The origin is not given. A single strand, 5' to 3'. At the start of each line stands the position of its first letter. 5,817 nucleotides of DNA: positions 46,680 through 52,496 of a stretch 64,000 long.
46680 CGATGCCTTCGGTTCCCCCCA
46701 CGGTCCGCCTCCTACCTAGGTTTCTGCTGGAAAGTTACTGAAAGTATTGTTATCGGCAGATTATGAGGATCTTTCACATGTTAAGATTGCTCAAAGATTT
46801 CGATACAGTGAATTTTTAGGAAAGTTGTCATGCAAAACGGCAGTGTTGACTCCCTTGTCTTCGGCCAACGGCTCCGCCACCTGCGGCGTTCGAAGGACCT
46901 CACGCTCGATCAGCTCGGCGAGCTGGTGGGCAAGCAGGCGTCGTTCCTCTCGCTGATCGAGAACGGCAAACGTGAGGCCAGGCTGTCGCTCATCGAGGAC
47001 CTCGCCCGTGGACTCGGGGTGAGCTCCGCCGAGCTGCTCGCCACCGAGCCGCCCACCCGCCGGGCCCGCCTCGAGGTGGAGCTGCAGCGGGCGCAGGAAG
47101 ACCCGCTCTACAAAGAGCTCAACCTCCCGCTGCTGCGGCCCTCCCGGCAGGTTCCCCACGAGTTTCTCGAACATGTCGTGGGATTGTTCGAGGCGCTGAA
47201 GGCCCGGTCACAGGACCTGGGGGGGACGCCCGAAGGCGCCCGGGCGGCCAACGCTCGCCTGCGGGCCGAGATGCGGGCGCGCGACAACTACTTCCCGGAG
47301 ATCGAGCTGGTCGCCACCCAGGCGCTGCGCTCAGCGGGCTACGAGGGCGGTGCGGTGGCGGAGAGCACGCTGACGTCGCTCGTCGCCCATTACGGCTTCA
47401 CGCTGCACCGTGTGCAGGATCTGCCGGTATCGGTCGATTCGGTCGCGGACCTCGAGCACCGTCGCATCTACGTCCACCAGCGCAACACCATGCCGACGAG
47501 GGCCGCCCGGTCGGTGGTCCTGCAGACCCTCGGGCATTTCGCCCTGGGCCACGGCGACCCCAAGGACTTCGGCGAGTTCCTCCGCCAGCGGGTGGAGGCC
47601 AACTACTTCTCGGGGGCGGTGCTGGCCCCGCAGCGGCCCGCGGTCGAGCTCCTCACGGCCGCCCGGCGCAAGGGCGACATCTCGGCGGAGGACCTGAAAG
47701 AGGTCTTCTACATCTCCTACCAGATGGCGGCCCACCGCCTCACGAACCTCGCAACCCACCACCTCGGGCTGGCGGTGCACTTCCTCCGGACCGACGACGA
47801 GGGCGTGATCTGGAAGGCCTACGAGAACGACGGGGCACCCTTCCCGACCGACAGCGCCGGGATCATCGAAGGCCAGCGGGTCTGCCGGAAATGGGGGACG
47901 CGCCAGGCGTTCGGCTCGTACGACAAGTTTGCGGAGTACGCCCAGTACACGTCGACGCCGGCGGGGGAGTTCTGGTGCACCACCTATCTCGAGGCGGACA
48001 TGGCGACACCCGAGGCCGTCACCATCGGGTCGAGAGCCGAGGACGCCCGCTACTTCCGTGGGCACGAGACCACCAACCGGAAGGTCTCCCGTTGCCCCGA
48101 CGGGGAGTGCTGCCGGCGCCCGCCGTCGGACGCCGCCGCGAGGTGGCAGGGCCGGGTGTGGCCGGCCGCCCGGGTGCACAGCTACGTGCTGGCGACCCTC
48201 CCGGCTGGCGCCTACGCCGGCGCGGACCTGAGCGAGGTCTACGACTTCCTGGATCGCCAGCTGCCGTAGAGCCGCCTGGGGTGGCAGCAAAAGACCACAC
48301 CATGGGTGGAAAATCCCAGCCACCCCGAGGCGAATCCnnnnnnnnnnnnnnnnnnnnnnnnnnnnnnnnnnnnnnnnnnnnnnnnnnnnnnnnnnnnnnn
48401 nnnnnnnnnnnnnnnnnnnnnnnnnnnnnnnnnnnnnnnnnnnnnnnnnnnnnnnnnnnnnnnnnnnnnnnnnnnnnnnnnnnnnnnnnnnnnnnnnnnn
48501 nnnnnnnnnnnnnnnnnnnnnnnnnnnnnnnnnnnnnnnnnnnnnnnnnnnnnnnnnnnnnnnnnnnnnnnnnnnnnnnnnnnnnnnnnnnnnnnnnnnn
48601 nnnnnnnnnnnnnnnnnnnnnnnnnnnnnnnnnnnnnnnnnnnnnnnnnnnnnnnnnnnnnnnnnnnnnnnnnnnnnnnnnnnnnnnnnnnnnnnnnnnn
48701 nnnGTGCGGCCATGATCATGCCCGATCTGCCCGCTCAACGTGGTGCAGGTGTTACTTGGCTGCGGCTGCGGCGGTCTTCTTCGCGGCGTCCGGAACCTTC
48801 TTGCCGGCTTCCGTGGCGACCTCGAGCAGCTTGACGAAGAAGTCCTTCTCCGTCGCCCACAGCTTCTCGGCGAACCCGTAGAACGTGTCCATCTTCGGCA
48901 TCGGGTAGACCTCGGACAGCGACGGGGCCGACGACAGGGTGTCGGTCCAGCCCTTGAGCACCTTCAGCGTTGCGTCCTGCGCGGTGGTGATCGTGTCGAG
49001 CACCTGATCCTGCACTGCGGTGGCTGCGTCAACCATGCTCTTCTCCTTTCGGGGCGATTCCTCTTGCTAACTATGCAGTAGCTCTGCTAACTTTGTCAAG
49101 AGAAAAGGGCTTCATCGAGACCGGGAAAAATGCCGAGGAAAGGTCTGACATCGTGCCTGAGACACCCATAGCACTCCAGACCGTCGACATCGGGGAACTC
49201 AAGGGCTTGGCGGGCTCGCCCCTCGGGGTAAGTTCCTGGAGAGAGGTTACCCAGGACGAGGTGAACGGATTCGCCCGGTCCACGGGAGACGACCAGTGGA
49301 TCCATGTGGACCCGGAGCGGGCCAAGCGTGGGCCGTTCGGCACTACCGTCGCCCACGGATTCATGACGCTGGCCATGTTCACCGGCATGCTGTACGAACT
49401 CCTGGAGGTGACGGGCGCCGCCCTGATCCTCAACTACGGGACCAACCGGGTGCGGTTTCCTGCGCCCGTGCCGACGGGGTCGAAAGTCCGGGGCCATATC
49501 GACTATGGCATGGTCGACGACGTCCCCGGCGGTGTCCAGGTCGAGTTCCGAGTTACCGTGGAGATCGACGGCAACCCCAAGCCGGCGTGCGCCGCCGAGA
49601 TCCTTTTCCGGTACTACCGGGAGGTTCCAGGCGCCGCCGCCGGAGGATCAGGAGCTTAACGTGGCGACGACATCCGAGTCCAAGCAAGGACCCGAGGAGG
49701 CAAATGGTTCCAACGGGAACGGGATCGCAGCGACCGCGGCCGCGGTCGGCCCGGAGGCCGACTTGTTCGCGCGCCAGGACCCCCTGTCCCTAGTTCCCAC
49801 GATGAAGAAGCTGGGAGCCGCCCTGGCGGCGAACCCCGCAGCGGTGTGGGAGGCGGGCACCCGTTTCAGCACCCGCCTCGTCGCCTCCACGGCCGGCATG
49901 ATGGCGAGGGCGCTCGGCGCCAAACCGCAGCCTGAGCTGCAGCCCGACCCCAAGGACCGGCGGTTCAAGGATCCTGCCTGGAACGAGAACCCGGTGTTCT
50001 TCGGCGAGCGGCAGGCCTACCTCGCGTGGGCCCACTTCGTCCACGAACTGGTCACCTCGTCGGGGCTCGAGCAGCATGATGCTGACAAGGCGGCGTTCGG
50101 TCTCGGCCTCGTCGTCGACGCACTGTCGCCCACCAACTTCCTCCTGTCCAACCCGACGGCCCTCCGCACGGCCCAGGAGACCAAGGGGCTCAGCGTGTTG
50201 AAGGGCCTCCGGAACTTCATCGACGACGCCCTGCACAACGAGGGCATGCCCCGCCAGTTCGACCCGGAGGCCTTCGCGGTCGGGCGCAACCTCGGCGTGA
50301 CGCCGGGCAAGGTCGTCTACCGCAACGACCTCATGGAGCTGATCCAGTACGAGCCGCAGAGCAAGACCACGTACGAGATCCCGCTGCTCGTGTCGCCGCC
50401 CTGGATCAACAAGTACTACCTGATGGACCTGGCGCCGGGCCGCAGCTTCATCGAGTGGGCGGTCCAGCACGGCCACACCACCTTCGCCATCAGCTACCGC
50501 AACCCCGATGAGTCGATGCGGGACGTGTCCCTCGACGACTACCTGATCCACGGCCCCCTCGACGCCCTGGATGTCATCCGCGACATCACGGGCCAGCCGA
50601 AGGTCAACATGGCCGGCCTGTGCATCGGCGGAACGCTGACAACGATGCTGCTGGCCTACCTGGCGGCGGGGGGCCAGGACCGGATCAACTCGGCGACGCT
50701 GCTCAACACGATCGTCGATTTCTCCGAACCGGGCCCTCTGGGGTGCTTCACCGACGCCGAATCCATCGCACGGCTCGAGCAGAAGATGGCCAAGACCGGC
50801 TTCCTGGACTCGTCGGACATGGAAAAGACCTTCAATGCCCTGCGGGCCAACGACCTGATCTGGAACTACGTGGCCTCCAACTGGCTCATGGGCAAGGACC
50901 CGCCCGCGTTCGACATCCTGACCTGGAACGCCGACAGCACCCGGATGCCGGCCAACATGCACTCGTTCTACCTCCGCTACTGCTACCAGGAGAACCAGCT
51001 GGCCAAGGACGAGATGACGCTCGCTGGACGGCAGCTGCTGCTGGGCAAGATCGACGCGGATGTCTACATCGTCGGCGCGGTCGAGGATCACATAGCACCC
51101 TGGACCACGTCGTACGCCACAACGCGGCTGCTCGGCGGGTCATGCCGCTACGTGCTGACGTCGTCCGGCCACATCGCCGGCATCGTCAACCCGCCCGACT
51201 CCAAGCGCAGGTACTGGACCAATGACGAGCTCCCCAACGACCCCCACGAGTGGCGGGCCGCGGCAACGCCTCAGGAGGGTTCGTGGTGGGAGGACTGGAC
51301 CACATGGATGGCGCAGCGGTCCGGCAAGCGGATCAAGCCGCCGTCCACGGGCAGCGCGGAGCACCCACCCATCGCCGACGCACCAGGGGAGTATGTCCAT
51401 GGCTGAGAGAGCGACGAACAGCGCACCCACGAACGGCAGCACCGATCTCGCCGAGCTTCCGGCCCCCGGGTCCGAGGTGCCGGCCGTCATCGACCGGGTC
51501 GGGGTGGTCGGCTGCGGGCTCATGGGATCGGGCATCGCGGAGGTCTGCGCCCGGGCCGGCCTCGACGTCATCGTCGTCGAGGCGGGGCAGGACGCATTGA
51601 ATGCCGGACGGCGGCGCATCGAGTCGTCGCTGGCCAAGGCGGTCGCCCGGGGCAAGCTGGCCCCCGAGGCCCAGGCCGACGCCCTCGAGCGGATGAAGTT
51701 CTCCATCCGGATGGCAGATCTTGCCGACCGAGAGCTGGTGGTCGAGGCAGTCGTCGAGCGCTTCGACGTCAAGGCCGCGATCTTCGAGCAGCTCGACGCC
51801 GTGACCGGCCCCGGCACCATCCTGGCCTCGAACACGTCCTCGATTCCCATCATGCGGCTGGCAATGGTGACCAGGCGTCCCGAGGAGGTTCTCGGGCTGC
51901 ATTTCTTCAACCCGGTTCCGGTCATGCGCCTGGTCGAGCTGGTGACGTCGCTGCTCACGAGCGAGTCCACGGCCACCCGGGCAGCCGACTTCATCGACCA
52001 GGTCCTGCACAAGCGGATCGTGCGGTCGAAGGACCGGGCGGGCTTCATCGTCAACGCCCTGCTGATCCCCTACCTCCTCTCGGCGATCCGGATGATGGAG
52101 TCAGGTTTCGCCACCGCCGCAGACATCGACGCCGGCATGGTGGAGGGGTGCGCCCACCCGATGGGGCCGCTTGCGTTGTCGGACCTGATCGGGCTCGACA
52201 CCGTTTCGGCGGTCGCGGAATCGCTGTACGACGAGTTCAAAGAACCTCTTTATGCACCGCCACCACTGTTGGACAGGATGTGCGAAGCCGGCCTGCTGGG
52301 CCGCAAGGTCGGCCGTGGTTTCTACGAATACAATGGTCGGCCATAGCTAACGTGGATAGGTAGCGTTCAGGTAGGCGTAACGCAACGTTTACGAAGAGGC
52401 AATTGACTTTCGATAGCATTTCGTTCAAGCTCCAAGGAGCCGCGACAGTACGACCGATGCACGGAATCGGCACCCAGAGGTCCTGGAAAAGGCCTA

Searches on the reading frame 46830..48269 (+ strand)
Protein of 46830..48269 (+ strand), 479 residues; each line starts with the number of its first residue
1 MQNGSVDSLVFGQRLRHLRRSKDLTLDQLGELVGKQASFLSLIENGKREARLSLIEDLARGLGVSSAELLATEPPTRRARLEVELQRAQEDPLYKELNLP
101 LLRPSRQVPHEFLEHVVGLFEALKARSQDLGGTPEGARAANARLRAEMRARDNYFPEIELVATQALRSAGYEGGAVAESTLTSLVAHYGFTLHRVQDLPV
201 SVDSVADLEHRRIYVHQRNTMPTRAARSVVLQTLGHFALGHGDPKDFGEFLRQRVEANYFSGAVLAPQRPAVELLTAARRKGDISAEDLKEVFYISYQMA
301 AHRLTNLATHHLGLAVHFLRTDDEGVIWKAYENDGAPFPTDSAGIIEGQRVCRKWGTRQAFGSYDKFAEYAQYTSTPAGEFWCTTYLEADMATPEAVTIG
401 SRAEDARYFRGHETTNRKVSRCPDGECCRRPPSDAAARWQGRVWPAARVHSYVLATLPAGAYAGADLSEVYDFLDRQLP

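Call 51: search_protein_families(library=pfam, proteins=[window:46830-48269:+])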
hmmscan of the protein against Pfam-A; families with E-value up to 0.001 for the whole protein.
window:46830-48269:+ (479 aa): 4 families
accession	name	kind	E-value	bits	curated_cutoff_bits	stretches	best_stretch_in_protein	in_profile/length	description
PF13560.12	HTH_31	-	1.2e-12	48.3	27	1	11-69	2-61/64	Helix-turn-helix domain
PF01381.28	HTH_3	-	4e-09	36.8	23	1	15-69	1-55/55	Helix-turn-helix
PF06114.19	Peptidase_M78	-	8.2e-07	29.3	22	1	207-305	25-123/123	IrrE N-terminal-like domain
PF12844.13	HTH_19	-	3.2e-06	27.4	30.2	1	12-72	1-61/64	Helix-turn-helix domain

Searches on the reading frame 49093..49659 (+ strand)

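Call 51: search_protein_families(library=pfam, proteins=[window:49093-49659:+])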
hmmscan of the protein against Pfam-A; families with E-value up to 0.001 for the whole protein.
window:49093-49659:+ (188 aa): 1 family
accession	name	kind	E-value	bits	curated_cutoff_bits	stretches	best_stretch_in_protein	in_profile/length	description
PF01575.25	MaoC_dehydratas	-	1.2e-24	86.7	27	1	41-151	7-114/123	MaoC like domain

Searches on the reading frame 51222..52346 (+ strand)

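Call 51: search_protein_families(library=pfam, proteins=[window:51222-52346:+])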
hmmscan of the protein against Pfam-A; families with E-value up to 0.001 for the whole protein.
window:51222-52346:+ (374 aa): 4 families
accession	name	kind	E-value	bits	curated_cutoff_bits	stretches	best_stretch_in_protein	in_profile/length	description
PF02737.24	3HCDH_N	-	4.3e-57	193.4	22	1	93-271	2-179/180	3-hydroxyacyl-CoA dehydrogenase, NAD binding domain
PF00725.27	3HCDH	-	2.7e-33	114.8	22.1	1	274-370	1-97/97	3-hydroxyacyl-CoA dehydrogenase, C-terminal domain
PF01266.30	DAO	-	0.00048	20.2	27.9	1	93-125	2-35/353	FAD dependent oxidoreductase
PF03446.21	NAD_binding_2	-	0.00055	20.4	21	0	92-202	1-90/161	NAD binding domain of 6-phosphogluconate dehydrogenase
